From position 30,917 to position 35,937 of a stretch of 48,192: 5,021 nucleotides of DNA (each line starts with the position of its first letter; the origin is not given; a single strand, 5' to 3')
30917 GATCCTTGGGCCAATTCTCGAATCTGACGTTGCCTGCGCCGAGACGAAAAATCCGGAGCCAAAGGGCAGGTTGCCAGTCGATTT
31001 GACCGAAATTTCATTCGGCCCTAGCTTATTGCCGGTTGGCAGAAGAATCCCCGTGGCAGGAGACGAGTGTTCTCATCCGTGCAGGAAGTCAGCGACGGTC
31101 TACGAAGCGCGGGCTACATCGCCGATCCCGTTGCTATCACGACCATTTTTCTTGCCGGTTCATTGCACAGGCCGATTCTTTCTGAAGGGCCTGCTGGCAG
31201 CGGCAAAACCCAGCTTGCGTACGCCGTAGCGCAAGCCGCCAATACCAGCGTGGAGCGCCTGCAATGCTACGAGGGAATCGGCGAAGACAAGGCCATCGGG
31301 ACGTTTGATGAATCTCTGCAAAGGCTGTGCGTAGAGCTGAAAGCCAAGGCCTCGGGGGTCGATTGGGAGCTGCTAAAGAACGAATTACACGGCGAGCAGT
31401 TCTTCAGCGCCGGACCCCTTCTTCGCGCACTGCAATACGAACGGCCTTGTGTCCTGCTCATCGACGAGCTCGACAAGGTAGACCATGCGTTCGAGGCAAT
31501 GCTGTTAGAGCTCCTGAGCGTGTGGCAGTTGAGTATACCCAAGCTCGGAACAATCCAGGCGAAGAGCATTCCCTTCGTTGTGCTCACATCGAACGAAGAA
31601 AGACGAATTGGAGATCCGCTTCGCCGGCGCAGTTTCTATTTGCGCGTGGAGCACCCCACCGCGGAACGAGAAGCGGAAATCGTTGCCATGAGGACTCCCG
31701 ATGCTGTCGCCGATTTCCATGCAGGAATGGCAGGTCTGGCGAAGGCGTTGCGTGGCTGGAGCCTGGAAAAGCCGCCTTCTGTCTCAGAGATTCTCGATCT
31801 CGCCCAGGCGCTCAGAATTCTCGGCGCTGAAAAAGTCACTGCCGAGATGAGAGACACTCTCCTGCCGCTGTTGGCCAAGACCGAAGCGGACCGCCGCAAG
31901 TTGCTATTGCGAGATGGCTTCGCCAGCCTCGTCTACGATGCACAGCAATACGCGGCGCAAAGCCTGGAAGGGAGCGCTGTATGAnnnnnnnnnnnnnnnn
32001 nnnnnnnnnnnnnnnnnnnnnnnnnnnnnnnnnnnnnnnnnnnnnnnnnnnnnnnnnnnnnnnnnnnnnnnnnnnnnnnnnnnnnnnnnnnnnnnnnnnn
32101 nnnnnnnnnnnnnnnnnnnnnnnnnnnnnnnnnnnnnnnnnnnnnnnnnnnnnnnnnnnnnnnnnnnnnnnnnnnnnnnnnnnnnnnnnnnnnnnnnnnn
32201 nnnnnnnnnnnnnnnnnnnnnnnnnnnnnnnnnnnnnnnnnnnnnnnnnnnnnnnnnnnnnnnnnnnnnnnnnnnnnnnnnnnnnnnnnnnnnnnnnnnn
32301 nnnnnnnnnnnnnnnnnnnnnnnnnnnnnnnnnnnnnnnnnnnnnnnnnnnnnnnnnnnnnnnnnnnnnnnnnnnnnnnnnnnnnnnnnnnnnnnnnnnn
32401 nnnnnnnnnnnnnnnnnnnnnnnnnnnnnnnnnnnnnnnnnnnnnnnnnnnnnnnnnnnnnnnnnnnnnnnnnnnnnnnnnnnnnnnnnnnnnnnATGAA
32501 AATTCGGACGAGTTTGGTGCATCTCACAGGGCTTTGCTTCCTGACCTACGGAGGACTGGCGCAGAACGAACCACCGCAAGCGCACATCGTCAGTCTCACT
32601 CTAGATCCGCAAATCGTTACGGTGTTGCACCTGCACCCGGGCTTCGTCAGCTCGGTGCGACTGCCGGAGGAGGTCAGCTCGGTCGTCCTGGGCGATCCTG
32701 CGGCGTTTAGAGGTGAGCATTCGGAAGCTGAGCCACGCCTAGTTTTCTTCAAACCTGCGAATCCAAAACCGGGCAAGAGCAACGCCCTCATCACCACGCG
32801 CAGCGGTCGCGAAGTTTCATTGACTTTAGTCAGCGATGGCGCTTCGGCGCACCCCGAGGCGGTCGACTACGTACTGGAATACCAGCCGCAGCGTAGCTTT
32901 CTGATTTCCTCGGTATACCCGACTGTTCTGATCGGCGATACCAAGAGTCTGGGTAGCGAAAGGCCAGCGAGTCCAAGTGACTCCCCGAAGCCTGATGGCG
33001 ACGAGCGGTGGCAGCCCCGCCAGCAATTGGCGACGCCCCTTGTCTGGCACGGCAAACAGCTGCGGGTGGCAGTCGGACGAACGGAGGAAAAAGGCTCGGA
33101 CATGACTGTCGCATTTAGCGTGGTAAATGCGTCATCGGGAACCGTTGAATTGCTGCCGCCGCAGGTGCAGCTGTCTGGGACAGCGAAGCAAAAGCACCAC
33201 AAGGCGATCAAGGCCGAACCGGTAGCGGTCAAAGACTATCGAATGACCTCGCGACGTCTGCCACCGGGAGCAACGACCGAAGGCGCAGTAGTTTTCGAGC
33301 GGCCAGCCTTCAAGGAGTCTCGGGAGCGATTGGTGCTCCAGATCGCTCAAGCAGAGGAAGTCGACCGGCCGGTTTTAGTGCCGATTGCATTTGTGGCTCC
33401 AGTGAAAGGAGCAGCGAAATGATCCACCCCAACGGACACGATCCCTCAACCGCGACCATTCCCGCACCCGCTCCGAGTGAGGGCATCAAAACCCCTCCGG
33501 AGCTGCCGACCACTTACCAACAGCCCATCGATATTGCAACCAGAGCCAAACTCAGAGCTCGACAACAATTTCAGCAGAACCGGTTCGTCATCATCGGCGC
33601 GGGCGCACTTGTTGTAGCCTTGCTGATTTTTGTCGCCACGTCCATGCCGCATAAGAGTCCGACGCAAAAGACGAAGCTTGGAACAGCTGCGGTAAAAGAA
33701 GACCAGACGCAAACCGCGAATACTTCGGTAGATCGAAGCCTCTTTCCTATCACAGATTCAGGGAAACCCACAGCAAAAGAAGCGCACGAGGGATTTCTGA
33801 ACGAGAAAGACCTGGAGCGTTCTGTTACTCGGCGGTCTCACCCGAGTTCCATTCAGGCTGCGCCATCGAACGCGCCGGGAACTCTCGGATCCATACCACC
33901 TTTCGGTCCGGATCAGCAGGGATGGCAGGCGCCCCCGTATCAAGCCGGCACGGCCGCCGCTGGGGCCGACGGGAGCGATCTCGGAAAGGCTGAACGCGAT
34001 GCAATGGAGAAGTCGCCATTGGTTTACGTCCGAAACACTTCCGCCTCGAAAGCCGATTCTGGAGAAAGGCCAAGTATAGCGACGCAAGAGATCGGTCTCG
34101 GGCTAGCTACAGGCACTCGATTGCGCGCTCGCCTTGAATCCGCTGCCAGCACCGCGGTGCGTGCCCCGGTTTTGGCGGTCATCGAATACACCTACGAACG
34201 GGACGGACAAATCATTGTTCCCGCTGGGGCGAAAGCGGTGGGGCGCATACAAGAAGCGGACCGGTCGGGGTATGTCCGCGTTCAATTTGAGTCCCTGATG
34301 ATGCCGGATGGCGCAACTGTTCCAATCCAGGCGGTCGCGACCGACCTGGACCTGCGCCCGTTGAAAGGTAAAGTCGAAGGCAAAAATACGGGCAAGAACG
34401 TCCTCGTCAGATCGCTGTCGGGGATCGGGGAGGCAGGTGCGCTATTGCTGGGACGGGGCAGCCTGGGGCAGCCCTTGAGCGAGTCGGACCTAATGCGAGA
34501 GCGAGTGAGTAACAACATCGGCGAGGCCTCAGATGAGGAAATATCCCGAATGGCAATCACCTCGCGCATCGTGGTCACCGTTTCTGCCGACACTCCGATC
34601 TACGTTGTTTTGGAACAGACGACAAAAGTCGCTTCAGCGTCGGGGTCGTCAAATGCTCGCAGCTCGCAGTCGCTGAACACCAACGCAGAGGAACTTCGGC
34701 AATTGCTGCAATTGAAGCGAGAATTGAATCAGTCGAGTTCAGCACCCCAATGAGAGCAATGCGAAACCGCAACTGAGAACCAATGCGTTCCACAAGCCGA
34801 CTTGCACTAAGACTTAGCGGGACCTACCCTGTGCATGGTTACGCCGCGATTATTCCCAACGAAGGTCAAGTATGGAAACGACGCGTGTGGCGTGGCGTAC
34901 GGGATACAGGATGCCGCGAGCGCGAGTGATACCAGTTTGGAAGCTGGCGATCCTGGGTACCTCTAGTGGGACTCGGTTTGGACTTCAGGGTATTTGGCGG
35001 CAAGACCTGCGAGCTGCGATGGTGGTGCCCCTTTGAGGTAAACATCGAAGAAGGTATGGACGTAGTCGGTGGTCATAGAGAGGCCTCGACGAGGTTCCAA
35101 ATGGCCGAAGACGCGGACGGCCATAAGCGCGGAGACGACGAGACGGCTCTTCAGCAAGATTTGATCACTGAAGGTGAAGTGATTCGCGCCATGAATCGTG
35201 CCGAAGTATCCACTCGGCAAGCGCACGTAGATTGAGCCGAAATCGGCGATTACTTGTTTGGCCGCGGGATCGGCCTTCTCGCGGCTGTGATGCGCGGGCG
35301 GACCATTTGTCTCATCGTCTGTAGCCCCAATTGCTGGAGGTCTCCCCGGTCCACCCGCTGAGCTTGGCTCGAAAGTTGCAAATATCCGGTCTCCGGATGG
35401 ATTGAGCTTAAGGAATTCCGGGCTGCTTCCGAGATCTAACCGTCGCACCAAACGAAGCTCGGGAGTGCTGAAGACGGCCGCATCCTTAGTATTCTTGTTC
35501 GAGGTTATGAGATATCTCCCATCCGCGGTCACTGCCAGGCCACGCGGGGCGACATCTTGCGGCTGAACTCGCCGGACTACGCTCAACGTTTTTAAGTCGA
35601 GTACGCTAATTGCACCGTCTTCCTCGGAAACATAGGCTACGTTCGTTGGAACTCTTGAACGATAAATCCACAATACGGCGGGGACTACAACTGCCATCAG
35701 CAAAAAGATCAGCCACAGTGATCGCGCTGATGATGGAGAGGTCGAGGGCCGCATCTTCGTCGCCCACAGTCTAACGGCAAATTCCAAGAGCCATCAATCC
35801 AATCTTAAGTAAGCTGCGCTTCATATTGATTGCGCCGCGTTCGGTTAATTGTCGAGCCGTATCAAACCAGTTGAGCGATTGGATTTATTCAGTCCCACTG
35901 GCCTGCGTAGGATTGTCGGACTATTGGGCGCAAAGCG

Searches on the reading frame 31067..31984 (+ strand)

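Call 25: search_protein_families(library=pfam, proteins=[window:31067-31984:+], max_evalue=0.01)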
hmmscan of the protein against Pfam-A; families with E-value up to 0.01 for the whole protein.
window:31067-31984:+ (305 aa): 8 families
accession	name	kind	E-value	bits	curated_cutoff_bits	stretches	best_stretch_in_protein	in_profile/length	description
PF00004.35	AAA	-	2.6e-09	38.1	21.2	1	40-188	4-122/131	ATPase family associated with various cellular activities (AAA)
PF07728.20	AAA_5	-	9.3e-09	35.8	22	1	40-179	5-125/139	AAA domain (dynein-related subfamily)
PF07724.20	AAA_2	-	1.3e-05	25.8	27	1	37-176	6-124/166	AAA domain (Cdc48 subfamily)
PF13191.12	AAA_16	-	2.1e-05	25.5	32.6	1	40-152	30-158/167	AAA ATPase domain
PF13401.12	AAA_22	-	0.00011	22.9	27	1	40-155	11-110/130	AAA domain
PF05729.18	NACHT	-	0.0049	17.2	26.7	0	35-60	1-26/167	NACHT domain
PF24883.2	NPHP3_N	-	0.0055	17.3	24.8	0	40-151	28-147/164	Nephrocystin 3, N-terminal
PF13604.12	AAA_30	-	0.0086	16.3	27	0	35-150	19-112/191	AAA domain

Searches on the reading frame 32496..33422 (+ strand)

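Call 25: search_protein_families(library=pfam, proteins=[window:32496-33422:+], max_evalue=0.01)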
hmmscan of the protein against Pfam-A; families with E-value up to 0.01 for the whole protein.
window:32496-33422:+ (308 aa): 1 family
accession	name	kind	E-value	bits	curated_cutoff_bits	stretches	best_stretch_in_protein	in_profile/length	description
PF09544.15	DUF2381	-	6.7e-06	26.1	29.2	1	183-296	183-286/288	Protein of unknown function (DUF2381)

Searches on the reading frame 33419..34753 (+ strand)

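Call 25: search_protein_families(library=pfam, proteins=[window:33419-34753:+], max_evalue=0.01)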
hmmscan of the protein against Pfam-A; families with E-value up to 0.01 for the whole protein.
window:33419-34753:+ (444 aa): 1 family
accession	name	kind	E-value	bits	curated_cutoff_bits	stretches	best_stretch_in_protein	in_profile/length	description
PF03743.19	TrbI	-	1.1e-07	32.3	35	1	229-400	2-184/188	Bacterial conjugation TrbI-like protein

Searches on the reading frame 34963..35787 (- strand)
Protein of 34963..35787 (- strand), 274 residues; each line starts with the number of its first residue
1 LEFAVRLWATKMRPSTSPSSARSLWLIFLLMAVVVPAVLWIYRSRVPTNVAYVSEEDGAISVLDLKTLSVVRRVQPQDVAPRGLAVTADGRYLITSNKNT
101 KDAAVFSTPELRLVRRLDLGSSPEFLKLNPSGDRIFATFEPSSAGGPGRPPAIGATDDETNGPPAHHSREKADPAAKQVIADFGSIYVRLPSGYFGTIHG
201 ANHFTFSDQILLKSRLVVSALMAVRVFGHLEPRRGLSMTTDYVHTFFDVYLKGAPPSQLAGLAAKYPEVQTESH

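Call 25: search_protein_families(library=pfam, proteins=[window:34963-35787:-], max_evalue=0.01)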
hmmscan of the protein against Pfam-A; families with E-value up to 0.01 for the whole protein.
window:34963-35787:- (274 aa): 3 families
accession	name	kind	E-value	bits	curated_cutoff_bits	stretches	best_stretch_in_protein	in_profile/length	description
PF02239.22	Cytochrom_D1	-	0.00011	21.4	25.5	1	50-116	49-114/368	Cytochrome D1 heme domain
PF10282.15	Lactonase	-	0.00034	20.4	21.7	1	65-107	273-319/344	Lactonase, 7-bladed beta-propeller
PF25168.1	Beta-prop_WDR36-Utp21_2nd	-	0.00069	19.5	84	1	49-137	211-298/335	WDR36/Utp21 second beta-propeller domain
